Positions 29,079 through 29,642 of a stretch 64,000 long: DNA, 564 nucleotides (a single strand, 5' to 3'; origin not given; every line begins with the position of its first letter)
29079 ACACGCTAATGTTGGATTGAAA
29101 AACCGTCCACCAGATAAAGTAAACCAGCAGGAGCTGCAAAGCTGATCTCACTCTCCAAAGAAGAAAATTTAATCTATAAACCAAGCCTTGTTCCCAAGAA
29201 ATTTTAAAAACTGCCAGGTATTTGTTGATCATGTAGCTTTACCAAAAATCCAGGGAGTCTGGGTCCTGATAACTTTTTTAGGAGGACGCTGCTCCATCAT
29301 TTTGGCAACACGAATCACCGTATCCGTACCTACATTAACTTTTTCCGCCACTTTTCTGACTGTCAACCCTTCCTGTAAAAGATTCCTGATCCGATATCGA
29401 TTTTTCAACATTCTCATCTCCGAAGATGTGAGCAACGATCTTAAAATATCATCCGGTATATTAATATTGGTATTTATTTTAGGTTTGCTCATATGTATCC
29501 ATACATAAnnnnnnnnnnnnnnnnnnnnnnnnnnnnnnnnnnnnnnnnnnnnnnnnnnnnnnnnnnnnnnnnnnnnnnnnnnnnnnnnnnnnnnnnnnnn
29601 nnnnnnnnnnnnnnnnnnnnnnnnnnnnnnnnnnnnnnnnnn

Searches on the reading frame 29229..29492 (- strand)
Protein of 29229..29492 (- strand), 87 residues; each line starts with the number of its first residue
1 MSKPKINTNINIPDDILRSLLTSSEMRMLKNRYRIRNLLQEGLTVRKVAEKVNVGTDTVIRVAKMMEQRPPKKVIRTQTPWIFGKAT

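Call 7: search_protein_families(library=ncbifam, proteins=[window:29229-29492:-])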
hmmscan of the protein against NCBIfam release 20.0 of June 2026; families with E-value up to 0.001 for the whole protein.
window:29229-29492:- (87 aa): 2 families
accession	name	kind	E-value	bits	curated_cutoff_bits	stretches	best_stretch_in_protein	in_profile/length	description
TIGR01321.1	TrpR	equivalog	1.2e-07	32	67.25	1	12-70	24-83/94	trp operon repressor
TIGR02531.1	yecD_yerC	hypoth_equivalog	0.00026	21.4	42.2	1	19-67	27-75/88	YerC/YecD family TrpR-related protein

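Call 29: find_homologous_proteins(query=window:29229-29492:-, max_evalue=0.00001)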
Query window:29229-29492:- (87 aa): 98 proteins with E <= 0.00001 among 98 candidates.
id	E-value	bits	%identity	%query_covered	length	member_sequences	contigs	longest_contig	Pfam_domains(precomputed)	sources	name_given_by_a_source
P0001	1.8e-48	179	100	100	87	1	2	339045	PF01371.26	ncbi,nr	ncbi:hypothetical protein HYZ06_01820 [Candidatus Daviesbacteria bacterium]|nr:hypothetical protein 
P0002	2.3e-40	154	86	100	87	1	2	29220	PF01371.26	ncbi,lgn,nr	ncbi:hypothetical protein HYU96_03275 [Candidatus Daviesbacteria bacterium]|nr:hypothetical protein 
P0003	9.8e-36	139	76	100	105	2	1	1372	PF01371.26,PF13384.13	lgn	-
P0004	5.4e-34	133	74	99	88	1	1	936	PF01371.26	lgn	-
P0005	8.2e-33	129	74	99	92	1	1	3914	PF01371.26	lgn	-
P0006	3.7e-32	127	72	99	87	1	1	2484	PF01371.26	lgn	-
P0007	9.8e-32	126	69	100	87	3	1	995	PF01371.26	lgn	-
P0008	1.3e-31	126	67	100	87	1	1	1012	PF01371.26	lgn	-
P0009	1.4e-31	126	69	100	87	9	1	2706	PF01371.26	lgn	-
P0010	2.3e-31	125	71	99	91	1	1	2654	PF01371.26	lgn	-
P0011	4.1e-31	124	69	99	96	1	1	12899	PF01371.26,PF13384.13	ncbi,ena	-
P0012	1.2e-30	123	69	99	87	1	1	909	PF01371.26,PF13936.13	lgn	-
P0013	2.2e-30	122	69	98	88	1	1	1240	PF01371.26,PF13936.13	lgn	-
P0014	1.7e-29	119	67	99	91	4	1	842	PF01371.26,PF13384.13,PF13542.13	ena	-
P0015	2.9e-29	118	66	99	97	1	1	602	PF01371.26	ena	-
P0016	1.2e-28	116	67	93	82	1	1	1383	PF01371.26,PF13384.13,PF13542.13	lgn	-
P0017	7.1e-28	114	65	99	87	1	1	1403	PF01371.26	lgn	-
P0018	2.5e-27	112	63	99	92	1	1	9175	PF01371.26,PF13384.13,PF13936.13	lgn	-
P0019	1.2e-26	110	64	98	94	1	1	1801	PF01371.26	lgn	-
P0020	2.6e-26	109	60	100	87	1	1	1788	PF01371.26,PF13384.13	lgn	-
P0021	3.4e-26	108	59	99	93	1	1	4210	PF01371.26,PF13384.13,PF13551.13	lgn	-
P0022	4.8e-26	108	61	99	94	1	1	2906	PF01371.26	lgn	-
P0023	2.4e-25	106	59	100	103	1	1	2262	PF01371.26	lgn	-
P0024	2.6e-25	106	63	99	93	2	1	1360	PF01371.26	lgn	-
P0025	3.0e-25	105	57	99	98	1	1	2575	PF01371.26,PF13384.13,PF13551.13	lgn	-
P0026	3.6e-25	105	57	99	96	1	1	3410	PF01371.26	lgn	-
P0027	4.5e-25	105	63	98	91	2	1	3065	PF01371.26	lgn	-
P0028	4.7e-25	105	60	99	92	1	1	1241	PF01371.26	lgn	-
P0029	1.2e-24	104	56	99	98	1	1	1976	PF01371.26,PF13384.13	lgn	-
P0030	1.3e-24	103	55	99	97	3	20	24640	PF01371.26,PF13551.13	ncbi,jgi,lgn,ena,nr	ncbi:hypothetical protein A3A45_03800 [Candidatus Daviesbacteria bacterium RIFCSPLOWO2_01_FULL_36_8]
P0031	1.6e-24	103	60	98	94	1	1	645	PF01371.26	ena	-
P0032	1.6e-24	103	59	99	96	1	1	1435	PF01371.26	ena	-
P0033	1.6e-24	103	59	99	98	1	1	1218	PF01371.26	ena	-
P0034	1.8e-24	103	61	98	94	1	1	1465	PF01371.26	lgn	-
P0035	1.8e-24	103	57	99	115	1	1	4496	PF01371.26,PF13384.13,PF13551.13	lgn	-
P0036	2.1e-24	103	61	99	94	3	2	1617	PF01371.26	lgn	-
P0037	2.4e-24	103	57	99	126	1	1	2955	PF01371.26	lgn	-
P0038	2.8e-24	102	58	99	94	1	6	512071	PF01371.26,PF13384.13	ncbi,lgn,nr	ncbi:hypothetical protein HYW42_02100 [Candidatus Daviesbacteria bacterium]|nr:hypothetical protein 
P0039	3.2e-24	102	58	99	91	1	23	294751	PF01371.26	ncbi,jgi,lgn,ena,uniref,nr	ncbi:hypothetical protein A2617_03835 [Candidatus Daviesbacteria bacterium RIFOXYD1_FULL_41_10]|unir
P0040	3.3e-24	102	58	99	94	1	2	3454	PF01371.26,PF13384.13,PF13551.13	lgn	-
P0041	3.6e-24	102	58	99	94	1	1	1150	PF01371.26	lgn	-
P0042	4.9e-24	102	59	100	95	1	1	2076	PF01371.26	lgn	-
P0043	5.8e-24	101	60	100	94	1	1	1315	PF01371.26,PF13384.13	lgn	-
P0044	7.2e-24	101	56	99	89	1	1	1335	PF01371.26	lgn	-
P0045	1.0e-23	101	57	99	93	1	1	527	PF01371.26,PF13384.13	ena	-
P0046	1.3e-23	100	58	98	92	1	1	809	PF01371.26,PF13384.13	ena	-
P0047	1.3e-23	100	59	99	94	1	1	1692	PF01371.26,PF13384.13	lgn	-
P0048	1.4e-23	100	57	98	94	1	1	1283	PF01371.26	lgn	-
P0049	1.6e-23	100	58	99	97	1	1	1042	PF01371.26,PF13384.13,PF13551.13,PF13542.13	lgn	-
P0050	1.7e-23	100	56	98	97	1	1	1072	PF01371.26,PF13384.13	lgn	-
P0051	1.8e-23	100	56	100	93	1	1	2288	PF01371.26,PF13384.13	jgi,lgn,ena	-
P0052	1.9e-23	100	58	99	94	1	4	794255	PF01371.26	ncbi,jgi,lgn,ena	-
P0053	2.5e-23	99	56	98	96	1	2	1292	PF01371.26,PF13384.13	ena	-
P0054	2.6e-23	99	55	99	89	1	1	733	PF01371.26,PF13384.13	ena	-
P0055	5.1e-23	98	56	99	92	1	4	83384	PF01371.26,PF13384.13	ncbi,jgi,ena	-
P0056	6.0e-23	98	57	99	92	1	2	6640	PF01371.26,PF13384.13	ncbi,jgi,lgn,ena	-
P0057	8.1e-23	98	57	99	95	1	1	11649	PF01371.26,PF13384.13,PF13551.13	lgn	-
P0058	8.5e-23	98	59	99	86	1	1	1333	PF01371.26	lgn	-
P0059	8.7e-23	98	61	98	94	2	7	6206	PF01371.26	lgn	-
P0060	1.7e-22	97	56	99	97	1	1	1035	PF01371.26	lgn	-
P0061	1.9e-22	97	56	99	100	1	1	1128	PF01371.26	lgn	-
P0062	1.9e-22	97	56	100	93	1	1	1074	PF01371.26,PF13384.13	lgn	-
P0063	2.4e-22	96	55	99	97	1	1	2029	PF01371.26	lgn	-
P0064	2.5e-22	96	56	98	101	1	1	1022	PF01371.26,PF13551.13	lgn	-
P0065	2.6e-22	96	56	98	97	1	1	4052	PF01371.26,PF13551.13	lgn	-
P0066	2.8e-22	96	57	99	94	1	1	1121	PF01371.26,PF13551.13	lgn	-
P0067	3.2e-22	96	55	99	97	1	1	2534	PF01371.26,PF13384.13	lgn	-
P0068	3.2e-22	96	59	99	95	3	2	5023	PF01371.26,PF13384.13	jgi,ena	-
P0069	4.3e-22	95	57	99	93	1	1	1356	PF01371.26,PF13384.13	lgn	-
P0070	4.4e-22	95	59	99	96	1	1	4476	PF01371.26,PF13384.13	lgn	-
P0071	4.6e-22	95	54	100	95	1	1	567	PF01371.26,PF13551.13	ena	-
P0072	9.1e-22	94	56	98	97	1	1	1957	PF01371.26,PF13384.13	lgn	-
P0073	1.0e-21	94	58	100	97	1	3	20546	PF01371.26,PF13384.13,PF13551.13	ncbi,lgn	-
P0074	1.2e-21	94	55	98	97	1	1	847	PF01371.26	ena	-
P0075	1.3e-21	94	55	99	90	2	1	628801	PF01371.26,PF13384.13,PF13551.13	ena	-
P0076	1.6e-21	94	54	99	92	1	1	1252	PF01371.26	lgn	-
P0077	1.7e-21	94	56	99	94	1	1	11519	PF01371.26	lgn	-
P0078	2.7e-21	93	53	99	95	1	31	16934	PF01371.26,PF13384.13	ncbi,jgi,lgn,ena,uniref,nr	ncbi:hypothetical protein A3J13_01290 [Candidatus Daviesbacteria bacterium RIFCSPLOWO2_02_FULL_36_8]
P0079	2.7e-21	93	54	99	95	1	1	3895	PF01371.26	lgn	-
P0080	2.8e-21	93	55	98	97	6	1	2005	PF01371.26,PF13384.13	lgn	-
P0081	3.1e-21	93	54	100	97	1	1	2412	PF01371.26,PF13384.13,PF13551.13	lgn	-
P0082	5.7e-21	92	52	98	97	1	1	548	PF01371.26,PF13384.13,PF13551.13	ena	-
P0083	9.6e-21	91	54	98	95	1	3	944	PF01371.26,PF13384.13,PF13551.13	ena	-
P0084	1.7e-20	90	57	98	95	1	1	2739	PF01371.26,PF13384.13,PF13551.13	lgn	-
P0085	1.8e-20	90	55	98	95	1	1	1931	PF01371.26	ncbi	-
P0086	2.3e-20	90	54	99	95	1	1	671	PF01371.26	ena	-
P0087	2.6e-20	90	52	98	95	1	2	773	PF01371.26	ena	-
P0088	5.5e-20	89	52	99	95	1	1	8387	PF01371.26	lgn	-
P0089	8.2e-20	88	51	98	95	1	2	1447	PF01371.26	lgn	-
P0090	1.3e-19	88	54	99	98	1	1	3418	PF01371.26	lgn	-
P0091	4.0e-19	86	49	100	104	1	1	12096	PF01371.26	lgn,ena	-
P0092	6.7e-19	85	51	89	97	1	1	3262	PF01371.26,PF13384.13,PF13551.13,PF02796.22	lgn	-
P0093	1.1e-18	85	53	99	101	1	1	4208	PF01371.26,PF13542.13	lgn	-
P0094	5.7e-18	82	51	99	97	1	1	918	PF01371.26,PF13384.13,PF13551.13,PF02796.22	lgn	-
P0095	9.7e-18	82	52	99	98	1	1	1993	PF01371.26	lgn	-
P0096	2.3e-17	80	53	99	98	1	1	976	PF01371.26,PF13384.13,PF13551.13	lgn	-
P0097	6.9e-17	79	50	98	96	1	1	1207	PF01371.26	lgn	-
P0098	2.2e-14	71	44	99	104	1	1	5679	PF01371.26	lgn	-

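Call 30: find_encoding_contigs(protein=P0002, flank=10000, max_places=2)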
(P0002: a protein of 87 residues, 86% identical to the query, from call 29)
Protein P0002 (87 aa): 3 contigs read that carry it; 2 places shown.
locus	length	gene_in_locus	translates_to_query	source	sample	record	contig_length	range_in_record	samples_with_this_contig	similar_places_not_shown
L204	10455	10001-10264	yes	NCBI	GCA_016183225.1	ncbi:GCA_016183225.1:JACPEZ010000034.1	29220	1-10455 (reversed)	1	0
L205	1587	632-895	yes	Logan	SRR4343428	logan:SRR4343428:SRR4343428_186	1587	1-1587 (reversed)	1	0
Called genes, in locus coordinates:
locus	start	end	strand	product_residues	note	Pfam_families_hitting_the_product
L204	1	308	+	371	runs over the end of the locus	PF00438:S-AdoMet_synt_N, PF02772:S-AdoMet_synt_M, PF02773:S-AdoMet_synt_C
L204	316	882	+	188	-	PF01966:HD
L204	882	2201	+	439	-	PF00391:PEP-utilizers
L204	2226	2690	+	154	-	PF24839:DUF7718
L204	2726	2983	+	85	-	-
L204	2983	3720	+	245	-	PF01326:PPDK_N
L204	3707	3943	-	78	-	PF00708:Acylphosphatase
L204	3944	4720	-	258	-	PF03372:Exo_endo_phos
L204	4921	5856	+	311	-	-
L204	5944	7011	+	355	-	PF00154:RecA_N, PF06745:ATPase (weak), PF08423:Rad51, PF13481:AAA_25 (faint), PF27531:MT3502_N, PF21096:RecA_C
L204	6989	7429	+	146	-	PF21982:RecX_HTH1 (weak), PF02631:RecX_HTH2, PF21981:RecX_HTH3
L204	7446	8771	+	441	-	PF12072:RNase_Y_N, PF00013:KH_1 (faint), PF01966:HD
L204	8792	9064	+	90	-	PF00216:Bac_DNA_binding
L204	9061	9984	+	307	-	PF00005:ABC_tran, PF13304:AAA_21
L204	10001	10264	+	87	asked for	PF01371:Trp_repressor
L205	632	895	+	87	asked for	PF01371:Trp_repressor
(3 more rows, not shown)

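Call 31: find_encoding_contigs(protein=P0011, flank=10000, max_places=2)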
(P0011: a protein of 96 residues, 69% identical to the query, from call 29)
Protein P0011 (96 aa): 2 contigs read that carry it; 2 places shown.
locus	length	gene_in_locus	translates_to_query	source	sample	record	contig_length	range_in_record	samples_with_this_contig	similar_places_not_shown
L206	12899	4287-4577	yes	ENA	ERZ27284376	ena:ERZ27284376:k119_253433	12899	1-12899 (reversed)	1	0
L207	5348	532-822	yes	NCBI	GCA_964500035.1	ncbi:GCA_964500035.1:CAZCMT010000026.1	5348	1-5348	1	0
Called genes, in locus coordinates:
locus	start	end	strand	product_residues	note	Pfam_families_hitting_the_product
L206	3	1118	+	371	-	?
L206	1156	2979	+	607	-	PF13231:PMT_2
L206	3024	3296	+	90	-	PF00216:Bac_DNA_binding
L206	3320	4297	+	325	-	PF00005:ABC_tran, PF13304:AAA_21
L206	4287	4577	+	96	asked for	PF01371:Trp_repressor, PF13384:HTH_23 (weak)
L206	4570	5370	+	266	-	PF06182:ABC2_membrane_6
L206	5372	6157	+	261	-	PF06182:ABC2_membrane_6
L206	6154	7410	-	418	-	PF02366:PMT, PF13231:PMT_2, PF16192:PMT_4TMC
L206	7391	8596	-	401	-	PF13231:PMT_2 (weak)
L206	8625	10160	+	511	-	PF13231:PMT_2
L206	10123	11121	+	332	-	PF01745:IPT (weak), PF01715:IPPT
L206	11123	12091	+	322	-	PF01594:AI-2E_transport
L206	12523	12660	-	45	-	PF18930:DUF5679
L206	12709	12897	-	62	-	?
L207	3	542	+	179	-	?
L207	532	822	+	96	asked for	PF01371:Trp_repressor, PF13384:HTH_23 (weak)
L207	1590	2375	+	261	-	PF06182:ABC2_membrane_6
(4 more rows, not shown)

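Call 35: find_encoding_contigs(protein=P0038, flank=10000, max_places=1)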
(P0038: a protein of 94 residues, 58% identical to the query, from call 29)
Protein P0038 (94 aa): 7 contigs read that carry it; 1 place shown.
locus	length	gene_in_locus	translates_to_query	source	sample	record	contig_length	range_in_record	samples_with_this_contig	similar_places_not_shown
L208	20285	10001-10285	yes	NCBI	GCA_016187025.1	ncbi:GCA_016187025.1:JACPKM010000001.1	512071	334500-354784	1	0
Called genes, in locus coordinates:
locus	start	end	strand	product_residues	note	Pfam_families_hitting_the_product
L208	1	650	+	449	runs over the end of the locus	PF12072:RNase_Y_N, PF00013:KH_1 (weak), PF01966:HD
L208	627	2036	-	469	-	PF09852:DUF2079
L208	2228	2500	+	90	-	PF00216:Bac_DNA_binding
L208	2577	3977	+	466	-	PF17803:Cadherin_4, PF17892:Cadherin_5, PF17963:Big_9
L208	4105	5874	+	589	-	PF19077:Big_13 (weak), PF17957:Big_7, PF24514:SpaA_4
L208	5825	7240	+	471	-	-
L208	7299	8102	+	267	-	PF06182:ABC2_membrane_6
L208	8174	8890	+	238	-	PF06182:ABC2_membrane_6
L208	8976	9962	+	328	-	PF00005:ABC_tran, PF13304:AAA_21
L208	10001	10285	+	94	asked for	PF01371:Trp_repressor, PF13384:HTH_23 (weak)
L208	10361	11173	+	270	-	PF06182:ABC2_membrane_6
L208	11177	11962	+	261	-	PF06182:ABC2_membrane_6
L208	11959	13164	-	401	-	PF02366:PMT, PF13231:PMT_2, PF16192:PMT_4TMC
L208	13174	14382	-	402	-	PF13231:PMT_2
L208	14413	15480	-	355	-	-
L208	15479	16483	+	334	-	PF01745:IPT (weak), PF01715:IPPT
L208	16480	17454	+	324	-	PF01594:AI-2E_transport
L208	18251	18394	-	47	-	PF18930:DUF5679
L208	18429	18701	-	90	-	-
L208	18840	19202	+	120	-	-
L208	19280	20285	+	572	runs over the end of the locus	PF01935:DUF87, PF10412:TrwB_AAD_bind (faint)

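Call 36: find_encoding_contigs(protein=P0039, flank=10000, max_places=1)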
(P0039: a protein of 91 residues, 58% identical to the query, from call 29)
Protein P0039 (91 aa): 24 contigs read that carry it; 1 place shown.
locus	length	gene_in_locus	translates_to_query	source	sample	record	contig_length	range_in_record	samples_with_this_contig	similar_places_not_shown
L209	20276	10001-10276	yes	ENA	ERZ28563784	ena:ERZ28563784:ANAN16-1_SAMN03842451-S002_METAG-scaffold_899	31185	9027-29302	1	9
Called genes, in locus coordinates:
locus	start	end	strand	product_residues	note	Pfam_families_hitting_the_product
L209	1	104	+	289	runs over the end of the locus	PF00856:SET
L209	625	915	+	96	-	-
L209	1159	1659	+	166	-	-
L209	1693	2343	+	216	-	-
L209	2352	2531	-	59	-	PF12728:HTH_17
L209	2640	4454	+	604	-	PF00239:Resolvase, PF13408:Zn_ribbon_recom (faint)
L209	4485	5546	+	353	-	PF00154:RecA_N, PF06745:ATPase (weak), PF08423:Rad51, PF27531:MT3502_N (weak), PF21096:RecA_C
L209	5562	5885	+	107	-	-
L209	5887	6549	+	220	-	PF27462:RecX_N, PF21982:RecX_HTH1 (faint), PF02631:RecX_HTH2, PF21981:RecX_HTH3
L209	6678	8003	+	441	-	PF12072:RNase_Y_N, PF00013:KH_1 (weak), PF01966:HD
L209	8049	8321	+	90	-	PF00216:Bac_DNA_binding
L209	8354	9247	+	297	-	PF01207:Dus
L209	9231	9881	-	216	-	PF02353:CMAS (weak), PF13489:Methyltransf_23, PF01209:Ubie_methyltran, PF07021:MetW (faint), PF13847:Methyltransf_31, PF08241:Methyltransf_11, PF08242:Methyltransf_12, PF13649:Methyltransf_25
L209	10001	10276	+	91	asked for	PF01371:Trp_repressor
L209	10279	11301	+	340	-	PF01745:IPT (faint), PF01715:IPPT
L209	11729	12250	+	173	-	PF01594:AI-2E_transport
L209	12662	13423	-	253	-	PF02811:PHP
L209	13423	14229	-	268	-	PF01048:PNP_UDP_1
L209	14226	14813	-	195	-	PF00156:Pribosyltran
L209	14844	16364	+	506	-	PF13541:ChlI, PF00158:Sigma54_activat (weak), PF00493:MCM (weak), PF01078:Mg_chelatase, PF07728:AAA_5 (weak), PF13335:Mg_chelatase_C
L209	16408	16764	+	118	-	PF05973:Gp49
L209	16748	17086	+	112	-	PF13744:HTH_37 (weak), PF13560:HTH_31 (weak), PF01381:HTH_3, PF13443:HTH_26 (weak)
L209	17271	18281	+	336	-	-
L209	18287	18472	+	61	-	-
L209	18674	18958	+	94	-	-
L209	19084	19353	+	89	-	-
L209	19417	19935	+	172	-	-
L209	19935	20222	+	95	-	-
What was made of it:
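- L209 has a large serine recombinase gene next to recA (call 36).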

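Call 37: find_encoding_contigs(protein=P0052, flank=10000, max_places=1)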
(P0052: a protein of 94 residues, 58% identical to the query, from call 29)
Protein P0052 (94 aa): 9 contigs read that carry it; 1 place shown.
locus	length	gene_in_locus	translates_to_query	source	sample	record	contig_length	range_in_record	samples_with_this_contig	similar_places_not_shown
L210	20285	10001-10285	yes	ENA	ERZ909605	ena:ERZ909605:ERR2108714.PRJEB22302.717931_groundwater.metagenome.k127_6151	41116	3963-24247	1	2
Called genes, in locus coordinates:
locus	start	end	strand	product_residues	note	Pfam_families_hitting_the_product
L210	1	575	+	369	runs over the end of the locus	PF00438:S-AdoMet_synt_N, PF02772:S-AdoMet_synt_M, PF02773:S-AdoMet_synt_C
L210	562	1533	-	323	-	PF00389:2-Hacid_dh, PF02826:2-Hacid_dh_C, PF01262:AlaDh_PNT_C (weak)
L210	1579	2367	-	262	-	PF03372:Exo_endo_phos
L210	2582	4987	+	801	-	PF00154:RecA_N, PF08423:Rad51 (faint), PF14890:Intein_splicing, PF14528:LAGLIDADG_3, PF00154:RecA_N, PF27531:MT3502_N (faint), PF21096:RecA_C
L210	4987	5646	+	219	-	PF27462:RecX_N, PF21982:RecX_HTH1 (faint), PF02631:RecX_HTH2, PF21981:RecX_HTH3 (weak)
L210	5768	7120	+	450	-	PF12072:RNase_Y_N, PF00013:KH_1, PF01966:HD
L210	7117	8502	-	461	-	PF09852:DUF2079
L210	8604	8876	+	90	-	PF00216:Bac_DNA_binding, PF18289:HU-CCDC81_euk_2 (faint)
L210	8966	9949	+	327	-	PF00005:ABC_tran, PF13304:AAA_21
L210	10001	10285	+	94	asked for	PF01371:Trp_repressor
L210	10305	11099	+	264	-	PF06182:ABC2_membrane_6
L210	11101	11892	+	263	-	PF06182:ABC2_membrane_6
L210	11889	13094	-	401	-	PF02366:PMT, PF16192:PMT_4TMC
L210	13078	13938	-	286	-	-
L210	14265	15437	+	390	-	-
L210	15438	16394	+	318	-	PF01745:IPT (weak), PF01715:IPPT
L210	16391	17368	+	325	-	PF01594:AI-2E_transport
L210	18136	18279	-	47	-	PF18930:DUF5679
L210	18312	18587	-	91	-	-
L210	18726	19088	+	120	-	-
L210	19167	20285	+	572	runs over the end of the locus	PF01935:DUF87, PF10412:TrwB_AAD_bind (faint)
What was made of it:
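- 27651..29232 (-): Two ABC-2 permease genes (PF06182) directly downstream of the TrpR-like gene, probably co-transcribed with it. The same order is seen in L206, L208 and L210 (calls 31, 35, 37).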

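Call 42: search_solved_structures(query=window:29229-29492:-, max_evalue=10, show_alignments=3)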
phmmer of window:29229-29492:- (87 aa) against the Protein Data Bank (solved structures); distinct sequences matched with E-value up to 10: 6.
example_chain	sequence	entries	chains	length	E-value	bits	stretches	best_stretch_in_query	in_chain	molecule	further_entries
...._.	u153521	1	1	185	3.3e-09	40.1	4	22-60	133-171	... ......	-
3g1c_A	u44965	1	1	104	0.025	18.2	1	15-66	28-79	The TrpR like protein from Eubacterium eligens ATCC 27750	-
2r0q_C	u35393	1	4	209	0.28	14.9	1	33-62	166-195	Putative transposon Tn552 DNA-invertase bin3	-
3kor_A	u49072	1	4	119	0.76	13.5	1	19-67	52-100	Possible Trp repressor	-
3frw_A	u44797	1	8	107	0.85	13.4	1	19-66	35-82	Putative Trp repressor protein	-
9eho_Y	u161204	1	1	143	0.86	13.4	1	8-38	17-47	Large ribosomal subunit protein uL24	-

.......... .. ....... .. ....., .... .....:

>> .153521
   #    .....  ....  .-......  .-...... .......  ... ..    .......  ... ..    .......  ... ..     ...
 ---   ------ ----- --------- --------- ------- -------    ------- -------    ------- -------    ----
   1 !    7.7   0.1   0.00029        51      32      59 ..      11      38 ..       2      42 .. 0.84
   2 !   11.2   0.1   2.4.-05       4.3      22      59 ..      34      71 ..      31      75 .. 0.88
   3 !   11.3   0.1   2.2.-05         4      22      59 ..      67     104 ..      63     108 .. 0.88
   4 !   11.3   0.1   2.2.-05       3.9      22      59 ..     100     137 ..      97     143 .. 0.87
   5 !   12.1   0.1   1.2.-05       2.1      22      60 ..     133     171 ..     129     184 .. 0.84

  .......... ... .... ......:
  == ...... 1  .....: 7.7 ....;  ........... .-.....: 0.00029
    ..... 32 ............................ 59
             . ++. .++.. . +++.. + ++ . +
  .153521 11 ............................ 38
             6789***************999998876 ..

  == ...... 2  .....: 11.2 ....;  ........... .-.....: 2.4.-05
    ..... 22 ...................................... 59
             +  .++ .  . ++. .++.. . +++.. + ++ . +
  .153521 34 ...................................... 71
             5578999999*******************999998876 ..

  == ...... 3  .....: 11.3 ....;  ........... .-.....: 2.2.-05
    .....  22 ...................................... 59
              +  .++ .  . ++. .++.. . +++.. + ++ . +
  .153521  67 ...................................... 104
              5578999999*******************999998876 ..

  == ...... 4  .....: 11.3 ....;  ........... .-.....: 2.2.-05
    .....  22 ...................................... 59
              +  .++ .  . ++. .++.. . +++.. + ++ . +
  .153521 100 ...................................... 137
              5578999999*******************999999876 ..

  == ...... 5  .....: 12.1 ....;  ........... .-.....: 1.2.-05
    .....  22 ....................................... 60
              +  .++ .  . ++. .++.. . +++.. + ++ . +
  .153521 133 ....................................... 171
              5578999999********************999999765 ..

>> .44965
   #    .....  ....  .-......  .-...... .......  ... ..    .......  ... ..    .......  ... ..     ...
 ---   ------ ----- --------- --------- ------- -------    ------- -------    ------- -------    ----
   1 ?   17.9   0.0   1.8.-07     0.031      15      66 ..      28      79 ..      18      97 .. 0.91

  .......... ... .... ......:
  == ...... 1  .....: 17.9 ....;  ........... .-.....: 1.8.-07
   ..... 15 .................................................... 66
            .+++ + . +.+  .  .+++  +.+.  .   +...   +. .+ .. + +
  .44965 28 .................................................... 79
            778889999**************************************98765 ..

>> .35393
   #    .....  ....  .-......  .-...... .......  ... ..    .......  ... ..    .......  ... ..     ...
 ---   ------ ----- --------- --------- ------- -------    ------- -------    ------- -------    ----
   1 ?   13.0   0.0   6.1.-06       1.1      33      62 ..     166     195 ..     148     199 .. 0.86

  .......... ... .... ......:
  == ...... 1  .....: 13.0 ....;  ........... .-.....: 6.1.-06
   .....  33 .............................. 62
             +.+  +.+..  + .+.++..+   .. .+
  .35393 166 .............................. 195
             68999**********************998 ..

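Call 43: search_protein_families(library=pfam, proteins=[window:29229-29492:-], max_evalue=0.001)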
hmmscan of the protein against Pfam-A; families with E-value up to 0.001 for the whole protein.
window:29229-29492:- (87 aa): 3 families
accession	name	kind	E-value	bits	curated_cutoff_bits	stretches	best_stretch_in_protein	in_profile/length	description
PF01371.25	Trp_repressor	-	8.6e-11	42.2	27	1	14-72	20-79/88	Trp repressor protein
PF13542.12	HTH_Tnp_ISL3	-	0.00012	21.9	27.4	1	35-63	20-47/51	Helix-turn-helix domain of transposase family ISL3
PF13936.12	HTH_38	-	0.00073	19.7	27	1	29-61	7-39/44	Helix-turn-helix domain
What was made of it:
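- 29229..29492 (-): 87-aa TrpR-family (PF01371) protein, the candidate cognate regulator (NCBI tag HYZ06_01820). Pfam 42.2 bits against a gathering score of 27 (call 43).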

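Call 46: find_encoding_contigs(protein=P0075, flank=10000, max_places=1)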
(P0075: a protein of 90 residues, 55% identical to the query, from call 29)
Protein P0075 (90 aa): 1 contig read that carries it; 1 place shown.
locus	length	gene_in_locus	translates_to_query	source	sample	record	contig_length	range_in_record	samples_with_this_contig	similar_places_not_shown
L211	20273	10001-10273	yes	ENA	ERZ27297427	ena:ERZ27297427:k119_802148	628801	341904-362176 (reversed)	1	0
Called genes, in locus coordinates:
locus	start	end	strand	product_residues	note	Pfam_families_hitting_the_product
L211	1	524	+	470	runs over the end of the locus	PF02878:PGM_PMM_I, PF02879:PGM_PMM_II, PF02880:PGM_PMM_III, PF00408:PGM_PMM_IV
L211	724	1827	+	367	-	PF00438:S-AdoMet_synt_N, PF02772:S-AdoMet_synt_M, PF02773:S-AdoMet_synt_C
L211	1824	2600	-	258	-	PF03372:Exo_endo_phos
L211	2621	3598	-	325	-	PF09992:NAGPA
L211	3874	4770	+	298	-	PF18780:HNH_repeat (weak)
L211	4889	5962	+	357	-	PF00154:RecA_N, PF06745:ATPase (faint), PF08423:Rad51, PF27531:MT3502_N, PF21096:RecA_C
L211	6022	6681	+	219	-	PF27462:RecX_N, PF21982:RecX_HTH1 (faint), PF02631:RecX_HTH2, PF21981:RecX_HTH3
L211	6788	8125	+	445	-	PF12072:RNase_Y_N, PF00013:KH_1 (weak), PF08668:HDOD (weak), PF01966:HD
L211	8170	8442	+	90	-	PF00216:Bac_DNA_binding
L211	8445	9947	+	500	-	PF13231:PMT_2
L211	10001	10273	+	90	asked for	PF01371:Trp_repressor, PF13384:HTH_23 (weak), PF13551:HTH_29 (weak)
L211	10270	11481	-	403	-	PF02366:PMT, PF16192:PMT_4TMC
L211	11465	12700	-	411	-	PF03155:Alg6_Alg8 (weak)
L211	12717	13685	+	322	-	PF01745:IPT (weak), PF01715:IPPT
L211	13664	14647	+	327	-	PF01594:AI-2E_transport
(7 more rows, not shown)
